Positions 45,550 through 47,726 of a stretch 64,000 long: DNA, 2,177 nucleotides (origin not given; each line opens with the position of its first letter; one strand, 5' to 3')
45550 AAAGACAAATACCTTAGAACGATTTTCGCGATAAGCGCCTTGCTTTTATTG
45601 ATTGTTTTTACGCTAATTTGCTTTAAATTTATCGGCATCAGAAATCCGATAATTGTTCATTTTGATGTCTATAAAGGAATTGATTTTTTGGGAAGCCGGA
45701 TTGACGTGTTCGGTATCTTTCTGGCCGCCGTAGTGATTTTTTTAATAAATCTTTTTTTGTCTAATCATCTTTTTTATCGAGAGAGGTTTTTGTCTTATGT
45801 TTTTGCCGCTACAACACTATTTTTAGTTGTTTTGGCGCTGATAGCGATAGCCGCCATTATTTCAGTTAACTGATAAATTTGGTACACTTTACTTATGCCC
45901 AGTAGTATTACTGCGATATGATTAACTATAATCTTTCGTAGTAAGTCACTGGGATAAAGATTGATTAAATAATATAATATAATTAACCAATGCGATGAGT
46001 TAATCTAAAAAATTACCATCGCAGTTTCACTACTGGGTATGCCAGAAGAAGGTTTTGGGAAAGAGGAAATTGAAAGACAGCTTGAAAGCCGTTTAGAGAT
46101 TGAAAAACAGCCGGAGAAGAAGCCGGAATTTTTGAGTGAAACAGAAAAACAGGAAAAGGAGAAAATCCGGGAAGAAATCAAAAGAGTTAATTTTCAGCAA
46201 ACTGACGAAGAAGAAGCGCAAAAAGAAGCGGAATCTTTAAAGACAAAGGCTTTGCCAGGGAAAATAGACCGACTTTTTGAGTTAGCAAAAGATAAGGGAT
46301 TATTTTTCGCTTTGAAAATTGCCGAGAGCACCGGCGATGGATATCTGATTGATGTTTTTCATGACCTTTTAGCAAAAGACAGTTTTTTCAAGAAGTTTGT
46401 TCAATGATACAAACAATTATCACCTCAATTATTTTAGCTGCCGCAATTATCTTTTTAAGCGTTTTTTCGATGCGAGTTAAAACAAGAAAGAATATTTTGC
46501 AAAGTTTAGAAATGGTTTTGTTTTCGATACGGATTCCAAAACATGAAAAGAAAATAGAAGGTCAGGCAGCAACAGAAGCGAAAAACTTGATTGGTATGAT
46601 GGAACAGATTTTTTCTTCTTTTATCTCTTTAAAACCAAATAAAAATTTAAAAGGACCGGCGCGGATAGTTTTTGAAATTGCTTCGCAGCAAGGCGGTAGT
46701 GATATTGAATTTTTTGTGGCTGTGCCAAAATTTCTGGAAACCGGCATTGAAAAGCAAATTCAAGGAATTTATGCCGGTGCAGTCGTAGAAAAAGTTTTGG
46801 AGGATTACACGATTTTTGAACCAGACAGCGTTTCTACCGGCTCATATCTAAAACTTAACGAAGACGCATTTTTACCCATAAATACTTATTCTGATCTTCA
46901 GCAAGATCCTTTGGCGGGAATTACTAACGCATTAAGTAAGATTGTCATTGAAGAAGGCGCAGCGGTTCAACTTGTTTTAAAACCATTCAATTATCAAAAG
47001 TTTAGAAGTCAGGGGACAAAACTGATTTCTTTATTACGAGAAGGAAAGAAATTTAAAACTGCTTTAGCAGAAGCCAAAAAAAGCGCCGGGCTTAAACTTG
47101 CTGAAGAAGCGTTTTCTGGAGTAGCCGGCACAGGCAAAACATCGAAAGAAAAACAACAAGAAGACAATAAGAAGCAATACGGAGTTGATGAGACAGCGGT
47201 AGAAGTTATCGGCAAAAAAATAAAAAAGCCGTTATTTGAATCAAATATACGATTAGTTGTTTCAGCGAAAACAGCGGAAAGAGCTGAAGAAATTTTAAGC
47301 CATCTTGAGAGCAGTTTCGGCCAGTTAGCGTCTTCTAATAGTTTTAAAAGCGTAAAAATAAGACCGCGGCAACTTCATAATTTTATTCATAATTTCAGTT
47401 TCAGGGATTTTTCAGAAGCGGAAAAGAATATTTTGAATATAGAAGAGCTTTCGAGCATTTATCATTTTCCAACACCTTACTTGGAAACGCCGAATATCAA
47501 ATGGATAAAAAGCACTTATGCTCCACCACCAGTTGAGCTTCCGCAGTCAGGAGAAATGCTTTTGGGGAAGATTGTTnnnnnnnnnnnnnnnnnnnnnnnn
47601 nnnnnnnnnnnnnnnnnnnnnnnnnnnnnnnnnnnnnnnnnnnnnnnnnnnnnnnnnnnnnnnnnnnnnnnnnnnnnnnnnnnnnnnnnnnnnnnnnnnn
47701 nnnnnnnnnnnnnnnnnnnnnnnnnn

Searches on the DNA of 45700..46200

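Call 25: search_rna_families(source=window, start=45700, end=46200, threshold=evalue, max_evalue=1)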
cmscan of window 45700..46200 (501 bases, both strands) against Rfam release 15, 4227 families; matches with E-value up to 1: 0.
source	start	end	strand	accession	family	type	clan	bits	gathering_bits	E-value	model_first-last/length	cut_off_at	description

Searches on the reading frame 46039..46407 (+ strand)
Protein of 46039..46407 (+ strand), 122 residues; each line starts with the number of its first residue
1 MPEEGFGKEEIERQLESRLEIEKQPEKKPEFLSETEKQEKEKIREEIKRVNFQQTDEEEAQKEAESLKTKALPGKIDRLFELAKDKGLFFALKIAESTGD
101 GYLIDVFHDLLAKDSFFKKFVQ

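Call 3: search_protein_families(library=pfam, proteins=[window:46039-46407:+], max_evalue=1)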
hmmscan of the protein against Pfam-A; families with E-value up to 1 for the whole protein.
window:46039-46407:+ (122 aa): 2 families
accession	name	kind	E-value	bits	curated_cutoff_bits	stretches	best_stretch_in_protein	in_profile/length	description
PF10661.14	EssA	-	0.054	13.8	24.1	1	22-69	32-80/147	WXG100 protein secretion system (Wss), protein EssA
PF04696.18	Pinin_SDK_memA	-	0.17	12.4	25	1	9-73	36-108/130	pinin/SDK/memA/ protein conserved region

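Call 4: search_protein_families(library=ncbifam, proteins=[window:46039-46407:+], max_evalue=1)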
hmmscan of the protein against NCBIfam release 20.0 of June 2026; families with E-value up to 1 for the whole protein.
window:46039-46407:+ (122 aa): 1 family
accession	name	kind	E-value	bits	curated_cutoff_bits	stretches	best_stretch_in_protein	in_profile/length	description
NF033447.1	BrxE_fam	subfamily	0.95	9.8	40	0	9-77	77-146/169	BrxE family protein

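Call 5: search_protein_families(library=padloc, proteins=[window:46039-46407:+], max_evalue=1)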
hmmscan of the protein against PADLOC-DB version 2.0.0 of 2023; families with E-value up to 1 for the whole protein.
window:46039-46407:+ (122 aa): 1 family
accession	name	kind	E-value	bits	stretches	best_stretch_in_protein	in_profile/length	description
PDLC00767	PycC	-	0.0085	13.4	1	22-121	18-111/337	Pycsar cyclase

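Call 65: search_protein_families(library=phrogs, proteins=[window:46039-46407:+], max_evalue=0.01)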
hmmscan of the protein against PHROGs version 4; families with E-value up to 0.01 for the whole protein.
window:46039-46407:+ (122 aa): 1 family
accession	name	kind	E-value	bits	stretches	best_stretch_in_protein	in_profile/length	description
phrog_15077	-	unknown function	0.0047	17.4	1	8-105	129-220/546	-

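Call 97: search_solved_structures(query=A7, max_evalue=10)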
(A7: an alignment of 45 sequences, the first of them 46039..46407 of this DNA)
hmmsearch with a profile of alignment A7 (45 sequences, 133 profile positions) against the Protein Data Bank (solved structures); distinct sequences matched with E-value up to 10: 3.
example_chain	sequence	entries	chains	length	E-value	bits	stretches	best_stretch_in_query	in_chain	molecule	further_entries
8g9k_A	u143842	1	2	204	0.16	15.4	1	82-109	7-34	THR2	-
2ml9_A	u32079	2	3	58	0.78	13.1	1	46-89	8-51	Yop proteins translocation protein U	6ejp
7uw9_G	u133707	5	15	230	4.6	10.7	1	5-94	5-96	V-type proton ATPase subunit E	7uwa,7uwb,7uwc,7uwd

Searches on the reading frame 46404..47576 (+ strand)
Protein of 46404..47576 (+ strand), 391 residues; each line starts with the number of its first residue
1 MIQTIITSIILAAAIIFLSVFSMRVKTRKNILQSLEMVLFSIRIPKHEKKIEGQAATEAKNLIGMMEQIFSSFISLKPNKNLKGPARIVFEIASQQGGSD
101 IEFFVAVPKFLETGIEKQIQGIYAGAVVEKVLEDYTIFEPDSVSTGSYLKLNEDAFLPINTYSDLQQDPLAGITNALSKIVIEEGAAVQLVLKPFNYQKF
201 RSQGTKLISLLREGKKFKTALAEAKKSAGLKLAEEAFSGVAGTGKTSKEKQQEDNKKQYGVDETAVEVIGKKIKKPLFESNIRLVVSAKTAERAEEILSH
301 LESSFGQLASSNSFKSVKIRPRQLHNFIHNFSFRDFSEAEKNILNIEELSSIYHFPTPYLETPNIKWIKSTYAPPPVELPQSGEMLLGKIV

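Call 50: search_protein_representatives(protein=window:46404-47576:+)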
Query: 391 residues. Proteins with E-value up to 0.001 (for the whole library): 1236; up to 1e-10: 581; up to 1e-30: 123. The best 150 are listed.
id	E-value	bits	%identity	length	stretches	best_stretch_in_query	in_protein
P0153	4.4e-87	309.1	46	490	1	7-390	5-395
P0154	5.3e-76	272.6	40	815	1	23-389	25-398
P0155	4.5e-72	259.7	40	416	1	15-389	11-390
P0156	5.3e-56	206.8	45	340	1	26-277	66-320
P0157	1.3e-55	205.6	38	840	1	10-386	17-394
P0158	1.9e-55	205.1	38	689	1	8-391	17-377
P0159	9.1e-55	202.8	38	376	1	8-357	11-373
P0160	1.9e-54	201.8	42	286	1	9-250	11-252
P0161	8.9e-51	189.7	38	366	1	5-388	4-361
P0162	1.4e-50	189.0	44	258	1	157-391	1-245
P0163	4.6e-50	187.3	36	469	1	39-388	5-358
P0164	1.1e-49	186.1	36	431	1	24-387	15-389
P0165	2.8e-49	184.7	36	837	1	9-385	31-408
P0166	3.3e-49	184.5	44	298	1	37-320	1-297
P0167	3.5e-49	184.4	40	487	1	103-388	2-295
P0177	2.5e-45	171.8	35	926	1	25-389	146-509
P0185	1.5e-43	165.9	32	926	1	26-379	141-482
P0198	6.1e-41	157.3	33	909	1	28-385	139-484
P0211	1.3e-38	149.7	31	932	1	25-376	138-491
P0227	1.7e-36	142.7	32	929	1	28-389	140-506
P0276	1.2e-30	123.5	30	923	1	34-386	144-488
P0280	6.0e-30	121.2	30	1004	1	19-362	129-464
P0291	1.1e-28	117.0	31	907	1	25-387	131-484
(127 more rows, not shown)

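Call 60: predict_structure(alignment_id=A5)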
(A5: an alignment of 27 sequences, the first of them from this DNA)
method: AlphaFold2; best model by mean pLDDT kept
length: 351 residues; sequences in the alignment: 27
mean_pLDDT: 74.8   pTM: 0.77
mean pLDDT of the five models: 74.8, 72.7, 70.9, 70.9, 63.0
residues with pLDDT >= 90: 112; 70-90: 129; 50-70: 40; < 50: 70
segments of 3 or more residues with pLDDT < 50: 14-20, 48-50, 194-227, 326-351
pLDDT, mean of each block of 10 residues (from residue 1): 80 49 61 79 55 83 68 84 74 80 82 96 88 78 81 92 86 91 88 53 36 29 47 90 94 94 93 92 95 92 93 89 52 35 40 38
secondary structure, 60 per line:
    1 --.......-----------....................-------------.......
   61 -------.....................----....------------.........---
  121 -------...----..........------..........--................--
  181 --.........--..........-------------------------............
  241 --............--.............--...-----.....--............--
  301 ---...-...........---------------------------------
elements in order: E3-9 H21-40 E54-60 E68-74 H75-88 E93-96 E109-117 H135-144 E151-160 H163-178 H183-191 H194-203 H229-240 E243-254 H257-269 E280-284 H287-298 E308-311 H312-318

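Call 63: fold_search(model_id=the predicted structure, library=pdb)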
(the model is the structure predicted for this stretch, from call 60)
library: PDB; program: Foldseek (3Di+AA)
matches with E <= 10: 623; with E <= 0.001: 14
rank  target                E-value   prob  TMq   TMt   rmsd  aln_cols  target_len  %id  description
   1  7o42_A                2.3e-07  1.00  0.44  0.19   8.7       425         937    9  TrwK/VirB4unbound trimer of dimers complex (with Hcp1) from the R388 type IV secretion system determined by cryo-EM. (released 2022-06-22)
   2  7o42_E                4.5e-07  1.00  0.44  0.19   8.9       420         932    9  TrwK/VirB4unbound trimer of dimers complex (with Hcp1) from the R388 type IV secretion system determined by cryo-EM. (released 2022-06-22)
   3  7o41_B                1.6e-06  1.00  0.40  0.24   9.1       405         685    9  Hexameric composite model of the Inner Membrane Complex (IMC) with the Arches from the fully-assembled R388 type IV se (released 2022-06-22)
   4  7o43_A                2.3e-06  1.00  0.35  0.18  10.7       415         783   10  TrwK/VirB4unbound dimer complex from R388 type IV secretion system determined by cryo-EM. (released 2022-06-22)
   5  8rtd_V                3.1e-06  1.00  0.43  0.24   9.5       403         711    8  Stalk-Arches-IMC structure from the fully-assembled R388 type IV secretion system determined by cryo-EM. (released 2024-06-19)
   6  8rtb_B                3.6e-06  1.00  0.44  0.26   9.1       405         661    7  Extended inner membrane complex (IMC) protomer structure (TrwM/VirB3-TrwK/VirB4-TrwI/VirB6-TrwG/VirB8-TrwE/VirB10) fro (released 2024-06-19)
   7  8rtd_P                4.1e-06  1.00  0.43  0.22   9.6       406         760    8  Stalk-Arches-IMC structure from the fully-assembled R388 type IV secretion system determined by cryo-EM. (released 2024-06-19)
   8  8rtd_h                5.7e-06  1.00  0.44  0.35   9.1       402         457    8  Stalk-Arches-IMC structure from the fully-assembled R388 type IV secretion system determined by cryo-EM. (released 2024-06-19)
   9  8rtb_A                5.7e-06  1.00  0.41  0.22   9.6       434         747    8  Extended inner membrane complex (IMC) protomer structure (TrwM/VirB3-TrwK/VirB4-TrwI/VirB6-TrwG/VirB8-TrwE/VirB10) fro (released 2024-06-19)
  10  8rtd_O                5.7e-06  1.00  0.41  0.21   9.6       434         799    8  Stalk-Arches-IMC structure from the fully-assembled R388 type IV secretion system determined by cryo-EM. (released 2024-06-19)
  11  8rtd_T                5.7e-06  1.00  0.41  0.21   9.6       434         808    8  Stalk-Arches-IMC structure from the fully-assembled R388 type IV secretion system determined by cryo-EM. (released 2024-06-19)
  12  8rtd_g                5.7e-06  1.00  0.39  0.21   9.1       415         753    8  Stalk-Arches-IMC structure from the fully-assembled R388 type IV secretion system determined by cryo-EM. (released 2024-06-19)
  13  7o43_B                1.8e-05  1.00  0.41  0.21   8.7       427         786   10  TrwK/VirB4unbound dimer complex from R388 type IV secretion system determined by cryo-EM. (released 2022-06-22)
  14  7o41_A                4.8e-05  1.00  0.37  0.20  11.4       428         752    7  Hexameric composite model of the Inner Membrane Complex (IMC) with the Arches from the fully-assembled R388 type IV se (released 2022-06-22)
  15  3dtz_D                4.4e-03  0.77  0.20  0.30  21.3       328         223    8  Crystal structure of Putative Chlorite dismutase TA0507 (released 2008-08-05)
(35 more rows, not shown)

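Call 64: search_solved_structures(query=A5, max_evalue=10)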
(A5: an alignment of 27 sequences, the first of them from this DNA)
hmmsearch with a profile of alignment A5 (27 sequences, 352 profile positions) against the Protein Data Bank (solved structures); distinct sequences matched with E-value up to 10: 2.
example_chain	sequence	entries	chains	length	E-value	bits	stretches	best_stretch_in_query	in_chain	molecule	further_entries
3db7_A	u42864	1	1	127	0.034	16.4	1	9-102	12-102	putative calcium-regulated periplasmic protein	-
4eba_G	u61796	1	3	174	0.33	13.2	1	122-241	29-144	Rna15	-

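Call 78: list_cluster_members(proteins=[P0177, P0185, P0198, P0211, P0227, P0276, P0280, P0291, P0154, P0157])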
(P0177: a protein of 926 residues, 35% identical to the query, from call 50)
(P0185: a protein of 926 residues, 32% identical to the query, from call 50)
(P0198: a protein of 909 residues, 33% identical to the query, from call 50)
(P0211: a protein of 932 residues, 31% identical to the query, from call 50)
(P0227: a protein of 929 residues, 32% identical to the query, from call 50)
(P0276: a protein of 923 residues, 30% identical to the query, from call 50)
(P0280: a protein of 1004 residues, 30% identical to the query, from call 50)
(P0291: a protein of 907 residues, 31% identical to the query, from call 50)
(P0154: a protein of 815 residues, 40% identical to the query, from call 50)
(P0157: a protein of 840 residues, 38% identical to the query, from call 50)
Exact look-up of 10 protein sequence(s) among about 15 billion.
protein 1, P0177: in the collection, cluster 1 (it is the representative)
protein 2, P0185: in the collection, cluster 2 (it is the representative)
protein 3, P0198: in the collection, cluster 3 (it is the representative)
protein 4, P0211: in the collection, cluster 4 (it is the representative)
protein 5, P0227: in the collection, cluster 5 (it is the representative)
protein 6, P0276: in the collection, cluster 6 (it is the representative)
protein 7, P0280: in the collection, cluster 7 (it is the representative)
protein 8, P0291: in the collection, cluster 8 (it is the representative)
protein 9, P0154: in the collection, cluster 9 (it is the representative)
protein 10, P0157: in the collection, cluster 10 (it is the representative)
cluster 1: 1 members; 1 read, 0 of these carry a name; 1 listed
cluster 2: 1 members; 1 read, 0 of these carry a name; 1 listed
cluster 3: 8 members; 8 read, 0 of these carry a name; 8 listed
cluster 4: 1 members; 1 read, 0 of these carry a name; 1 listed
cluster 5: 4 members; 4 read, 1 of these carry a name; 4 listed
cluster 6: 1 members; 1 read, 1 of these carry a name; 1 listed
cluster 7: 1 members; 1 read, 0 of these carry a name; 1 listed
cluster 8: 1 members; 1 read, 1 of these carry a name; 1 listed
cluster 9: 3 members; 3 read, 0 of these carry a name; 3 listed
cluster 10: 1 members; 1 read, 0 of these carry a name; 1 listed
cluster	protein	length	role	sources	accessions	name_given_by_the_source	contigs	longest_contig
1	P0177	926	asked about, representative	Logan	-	-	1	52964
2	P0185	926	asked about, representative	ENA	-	-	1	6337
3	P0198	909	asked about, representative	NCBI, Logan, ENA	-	-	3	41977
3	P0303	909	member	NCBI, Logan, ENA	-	-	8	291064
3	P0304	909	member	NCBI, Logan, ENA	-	-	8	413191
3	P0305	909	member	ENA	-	-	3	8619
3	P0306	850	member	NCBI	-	-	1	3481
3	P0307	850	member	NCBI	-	-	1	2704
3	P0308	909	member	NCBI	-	-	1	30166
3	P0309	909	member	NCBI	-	-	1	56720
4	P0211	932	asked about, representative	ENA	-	-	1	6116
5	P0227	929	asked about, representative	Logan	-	-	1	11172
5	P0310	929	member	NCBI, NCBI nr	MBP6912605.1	MAG: type IV secretion system DNA-binding domain-containing protein [Candidatus ... | type IV secretion system DNA-binding domain-containing protein [Candidatus Paceibacterota ...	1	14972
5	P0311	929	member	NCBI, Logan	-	-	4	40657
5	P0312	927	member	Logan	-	-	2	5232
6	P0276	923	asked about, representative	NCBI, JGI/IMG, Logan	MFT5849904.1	MAG: hypothetical protein ACI9H6_000730 [Patiriisocius sp.] | hypothetical protein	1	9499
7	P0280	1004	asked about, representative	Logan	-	-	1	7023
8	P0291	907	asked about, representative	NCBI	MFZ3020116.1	MAG: DUF87 domain-containing protein [Minisyncoccia bacterium]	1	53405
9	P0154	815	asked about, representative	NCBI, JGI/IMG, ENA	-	-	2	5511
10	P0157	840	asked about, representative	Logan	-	-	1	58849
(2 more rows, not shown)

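Call 79: find_encoding_contigs(protein=P0304, flank=10000, max_places=1)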
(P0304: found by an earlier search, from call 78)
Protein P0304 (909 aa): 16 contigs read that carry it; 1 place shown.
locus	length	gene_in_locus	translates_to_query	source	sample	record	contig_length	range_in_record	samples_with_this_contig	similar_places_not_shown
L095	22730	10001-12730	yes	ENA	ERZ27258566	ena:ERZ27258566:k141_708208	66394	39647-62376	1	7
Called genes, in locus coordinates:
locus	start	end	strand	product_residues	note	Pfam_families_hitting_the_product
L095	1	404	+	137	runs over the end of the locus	PF00203:Ribosomal_S19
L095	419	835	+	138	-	PF00237:Ribosomal_L22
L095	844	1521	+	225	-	PF07650:KH_2, PF00189:Ribosomal_S3_C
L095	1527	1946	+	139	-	PF00252:Ribosomal_L16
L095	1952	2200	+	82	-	PF00366:Ribosomal_S17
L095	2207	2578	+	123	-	PF00238:Ribosomal_L14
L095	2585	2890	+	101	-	PF22682:Ribosomal_uL24m-like (weak), PF00467:KOW, PF17136:ribosomal_L24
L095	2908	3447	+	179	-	PF00281:Ribosomal_L5, PF00673:Ribosomal_L5_C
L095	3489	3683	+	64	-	-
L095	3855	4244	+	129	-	PF00410:Ribosomal_S8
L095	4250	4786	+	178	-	PF00347:Ribosomal_L6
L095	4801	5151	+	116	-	PF00861:Ribosomal_L18p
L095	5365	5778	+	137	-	PF00333:Ribosomal_S5, PF03719:Ribosomal_S5_C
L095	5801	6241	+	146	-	PF00828:Ribosomal_L27A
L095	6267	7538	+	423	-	PF00344:SecY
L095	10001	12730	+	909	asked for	PF26449:DUF8128, PF10412:TrwB_AAD_bind (faint)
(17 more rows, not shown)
